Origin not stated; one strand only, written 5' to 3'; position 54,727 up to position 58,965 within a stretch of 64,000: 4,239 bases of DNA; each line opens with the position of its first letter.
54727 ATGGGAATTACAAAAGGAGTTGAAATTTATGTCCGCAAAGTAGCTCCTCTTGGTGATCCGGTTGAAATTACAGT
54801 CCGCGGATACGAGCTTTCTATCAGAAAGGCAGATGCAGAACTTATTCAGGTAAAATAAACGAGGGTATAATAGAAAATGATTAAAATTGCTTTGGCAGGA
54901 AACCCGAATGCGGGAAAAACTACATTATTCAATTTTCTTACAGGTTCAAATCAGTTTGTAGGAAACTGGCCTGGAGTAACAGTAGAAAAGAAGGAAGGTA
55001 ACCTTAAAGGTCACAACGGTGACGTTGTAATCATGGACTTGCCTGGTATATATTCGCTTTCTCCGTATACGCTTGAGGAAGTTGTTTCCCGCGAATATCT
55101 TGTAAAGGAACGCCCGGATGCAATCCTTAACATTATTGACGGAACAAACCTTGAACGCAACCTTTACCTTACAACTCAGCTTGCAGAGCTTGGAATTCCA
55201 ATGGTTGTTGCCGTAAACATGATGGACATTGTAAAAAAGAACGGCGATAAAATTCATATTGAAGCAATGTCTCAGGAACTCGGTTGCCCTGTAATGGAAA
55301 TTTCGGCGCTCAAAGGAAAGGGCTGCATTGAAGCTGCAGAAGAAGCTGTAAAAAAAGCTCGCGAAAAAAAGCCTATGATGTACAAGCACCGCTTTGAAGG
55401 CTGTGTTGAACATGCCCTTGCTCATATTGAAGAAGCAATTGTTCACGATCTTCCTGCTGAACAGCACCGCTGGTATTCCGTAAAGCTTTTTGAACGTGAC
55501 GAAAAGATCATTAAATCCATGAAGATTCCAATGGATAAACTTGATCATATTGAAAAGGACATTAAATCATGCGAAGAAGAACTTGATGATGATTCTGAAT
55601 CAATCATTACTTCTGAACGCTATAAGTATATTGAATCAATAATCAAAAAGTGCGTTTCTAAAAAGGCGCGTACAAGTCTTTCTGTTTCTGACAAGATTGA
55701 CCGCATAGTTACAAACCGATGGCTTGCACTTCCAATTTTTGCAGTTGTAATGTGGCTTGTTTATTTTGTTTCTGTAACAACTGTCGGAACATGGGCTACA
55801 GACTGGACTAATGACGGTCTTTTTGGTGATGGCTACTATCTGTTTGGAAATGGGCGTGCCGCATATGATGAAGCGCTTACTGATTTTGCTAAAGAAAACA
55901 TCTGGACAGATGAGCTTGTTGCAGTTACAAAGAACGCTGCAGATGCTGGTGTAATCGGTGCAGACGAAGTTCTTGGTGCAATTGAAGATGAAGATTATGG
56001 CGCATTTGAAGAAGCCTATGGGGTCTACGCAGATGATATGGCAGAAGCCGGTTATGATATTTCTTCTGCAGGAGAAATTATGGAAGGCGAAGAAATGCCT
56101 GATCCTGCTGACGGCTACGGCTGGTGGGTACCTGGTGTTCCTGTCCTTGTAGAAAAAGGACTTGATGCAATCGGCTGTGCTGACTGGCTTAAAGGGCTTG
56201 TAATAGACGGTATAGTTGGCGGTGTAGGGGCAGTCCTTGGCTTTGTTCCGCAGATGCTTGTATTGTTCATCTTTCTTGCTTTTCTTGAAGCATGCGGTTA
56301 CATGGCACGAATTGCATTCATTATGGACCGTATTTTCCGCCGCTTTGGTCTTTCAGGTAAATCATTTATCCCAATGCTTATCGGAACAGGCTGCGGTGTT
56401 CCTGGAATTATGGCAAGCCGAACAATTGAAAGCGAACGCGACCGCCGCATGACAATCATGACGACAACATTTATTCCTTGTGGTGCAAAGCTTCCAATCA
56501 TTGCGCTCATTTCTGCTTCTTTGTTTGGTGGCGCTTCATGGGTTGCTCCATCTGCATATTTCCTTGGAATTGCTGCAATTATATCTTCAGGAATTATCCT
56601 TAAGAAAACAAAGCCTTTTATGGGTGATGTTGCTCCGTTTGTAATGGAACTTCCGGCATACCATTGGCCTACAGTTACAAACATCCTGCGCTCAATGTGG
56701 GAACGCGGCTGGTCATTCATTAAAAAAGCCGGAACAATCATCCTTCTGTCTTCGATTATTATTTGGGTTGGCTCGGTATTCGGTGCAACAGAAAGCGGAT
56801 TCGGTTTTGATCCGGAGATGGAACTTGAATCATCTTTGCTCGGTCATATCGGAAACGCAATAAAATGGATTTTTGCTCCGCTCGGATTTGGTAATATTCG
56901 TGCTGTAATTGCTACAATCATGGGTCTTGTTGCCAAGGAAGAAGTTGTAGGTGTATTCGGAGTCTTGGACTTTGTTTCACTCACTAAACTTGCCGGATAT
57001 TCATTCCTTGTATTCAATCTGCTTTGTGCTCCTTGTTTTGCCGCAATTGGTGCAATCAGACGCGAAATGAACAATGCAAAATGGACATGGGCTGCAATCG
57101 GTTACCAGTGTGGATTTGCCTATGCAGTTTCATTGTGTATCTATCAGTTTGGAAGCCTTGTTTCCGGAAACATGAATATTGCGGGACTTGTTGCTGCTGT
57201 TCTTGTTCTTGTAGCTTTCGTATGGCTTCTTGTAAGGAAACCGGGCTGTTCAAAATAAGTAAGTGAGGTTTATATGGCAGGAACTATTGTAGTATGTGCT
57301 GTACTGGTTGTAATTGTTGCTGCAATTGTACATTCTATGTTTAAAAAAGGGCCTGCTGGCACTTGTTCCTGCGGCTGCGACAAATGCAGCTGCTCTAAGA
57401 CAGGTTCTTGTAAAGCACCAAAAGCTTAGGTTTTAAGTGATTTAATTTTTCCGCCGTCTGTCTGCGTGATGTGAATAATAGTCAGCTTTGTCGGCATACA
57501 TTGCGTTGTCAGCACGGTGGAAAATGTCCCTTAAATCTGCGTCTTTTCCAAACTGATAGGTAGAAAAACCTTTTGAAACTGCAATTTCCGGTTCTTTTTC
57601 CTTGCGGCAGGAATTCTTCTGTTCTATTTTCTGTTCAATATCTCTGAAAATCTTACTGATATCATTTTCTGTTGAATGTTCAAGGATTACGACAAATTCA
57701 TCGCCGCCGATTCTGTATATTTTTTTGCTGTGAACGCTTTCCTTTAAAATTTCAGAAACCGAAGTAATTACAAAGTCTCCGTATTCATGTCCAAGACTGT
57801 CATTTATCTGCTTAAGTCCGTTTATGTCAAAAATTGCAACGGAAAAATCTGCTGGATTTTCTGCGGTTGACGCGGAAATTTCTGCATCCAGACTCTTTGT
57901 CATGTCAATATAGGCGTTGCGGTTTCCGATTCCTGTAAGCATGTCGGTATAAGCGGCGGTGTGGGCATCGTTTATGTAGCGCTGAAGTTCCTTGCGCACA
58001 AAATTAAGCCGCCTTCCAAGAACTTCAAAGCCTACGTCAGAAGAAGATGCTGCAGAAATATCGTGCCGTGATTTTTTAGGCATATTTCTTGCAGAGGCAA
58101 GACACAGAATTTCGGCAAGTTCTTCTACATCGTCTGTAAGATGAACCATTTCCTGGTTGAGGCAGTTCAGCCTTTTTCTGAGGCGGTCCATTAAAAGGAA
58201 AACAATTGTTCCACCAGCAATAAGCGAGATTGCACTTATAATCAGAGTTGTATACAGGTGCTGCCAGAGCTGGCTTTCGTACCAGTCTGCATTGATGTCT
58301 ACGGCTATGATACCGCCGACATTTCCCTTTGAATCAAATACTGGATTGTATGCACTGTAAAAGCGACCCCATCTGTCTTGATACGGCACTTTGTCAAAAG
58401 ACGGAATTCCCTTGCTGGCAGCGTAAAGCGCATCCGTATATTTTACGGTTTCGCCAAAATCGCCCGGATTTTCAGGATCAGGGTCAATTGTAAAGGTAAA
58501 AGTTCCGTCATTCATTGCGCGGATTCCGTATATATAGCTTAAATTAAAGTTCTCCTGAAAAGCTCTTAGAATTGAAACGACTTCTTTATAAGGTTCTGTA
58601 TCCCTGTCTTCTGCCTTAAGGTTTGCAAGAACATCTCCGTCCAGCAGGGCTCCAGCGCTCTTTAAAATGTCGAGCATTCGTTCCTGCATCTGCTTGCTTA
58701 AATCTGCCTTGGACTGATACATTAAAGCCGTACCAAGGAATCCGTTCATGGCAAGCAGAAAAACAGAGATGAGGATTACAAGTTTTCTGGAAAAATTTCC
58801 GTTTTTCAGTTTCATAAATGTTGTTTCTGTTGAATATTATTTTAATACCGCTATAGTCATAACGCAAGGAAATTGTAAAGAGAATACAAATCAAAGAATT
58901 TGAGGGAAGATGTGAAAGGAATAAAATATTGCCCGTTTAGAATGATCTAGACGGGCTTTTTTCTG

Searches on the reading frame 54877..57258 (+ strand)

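Call 49: search_protein_families(library=pfam, proteins=[window:54877-57258:+], max_evalue=1e-8)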
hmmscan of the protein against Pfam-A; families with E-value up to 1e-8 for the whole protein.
window:54877-57258:+ (793 aa): 5 families
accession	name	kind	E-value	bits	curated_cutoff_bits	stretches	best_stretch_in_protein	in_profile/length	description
PF02421.24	FeoB_N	-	1e-64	217.2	27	1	3-153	2-152/156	Ferrous iron transport protein B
PF07670.19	Gate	-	1.5e-32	112.5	29.6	2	454-546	2-101/104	Nucleoside recognition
PF17910.6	FeoB_Cyto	-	3.9e-22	78.9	23.4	1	175-261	3-90/90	FeoB cytosolic helical domain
PF01926.29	MMR_HSR1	-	8.5e-20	71.4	21.9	1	3-114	1-112/113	50S ribosome-binding GTPase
PF07664.17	FeoB_C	-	2e-18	66.3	26.6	1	558-610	2-54/54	Ferrous iron transport protein B C terminus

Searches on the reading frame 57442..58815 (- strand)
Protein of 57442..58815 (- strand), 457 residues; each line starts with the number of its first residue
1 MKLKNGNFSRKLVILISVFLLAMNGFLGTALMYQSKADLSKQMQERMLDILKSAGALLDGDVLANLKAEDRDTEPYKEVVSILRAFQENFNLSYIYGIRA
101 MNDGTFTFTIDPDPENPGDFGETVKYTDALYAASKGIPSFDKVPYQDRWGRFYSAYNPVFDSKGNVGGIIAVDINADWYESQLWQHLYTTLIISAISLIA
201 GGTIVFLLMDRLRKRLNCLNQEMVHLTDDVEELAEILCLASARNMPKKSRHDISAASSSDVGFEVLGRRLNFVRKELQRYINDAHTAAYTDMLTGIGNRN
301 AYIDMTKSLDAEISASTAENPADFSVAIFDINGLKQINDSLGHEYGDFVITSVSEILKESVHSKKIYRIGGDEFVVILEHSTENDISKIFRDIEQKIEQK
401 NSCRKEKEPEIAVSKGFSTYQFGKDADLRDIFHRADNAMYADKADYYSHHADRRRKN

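Call 49: search_protein_families(library=pfam, proteins=[window:57442-58815:-], max_evalue=1e-8)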
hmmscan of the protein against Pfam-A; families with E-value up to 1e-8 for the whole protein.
window:57442-58815:- (457 aa): 1 family
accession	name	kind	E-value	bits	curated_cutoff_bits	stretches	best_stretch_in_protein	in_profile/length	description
PF00990.26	GGDEF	-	1.8e-28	99.8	23.8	1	288-444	1-156/161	Diguanylate cyclase, GGDEF domain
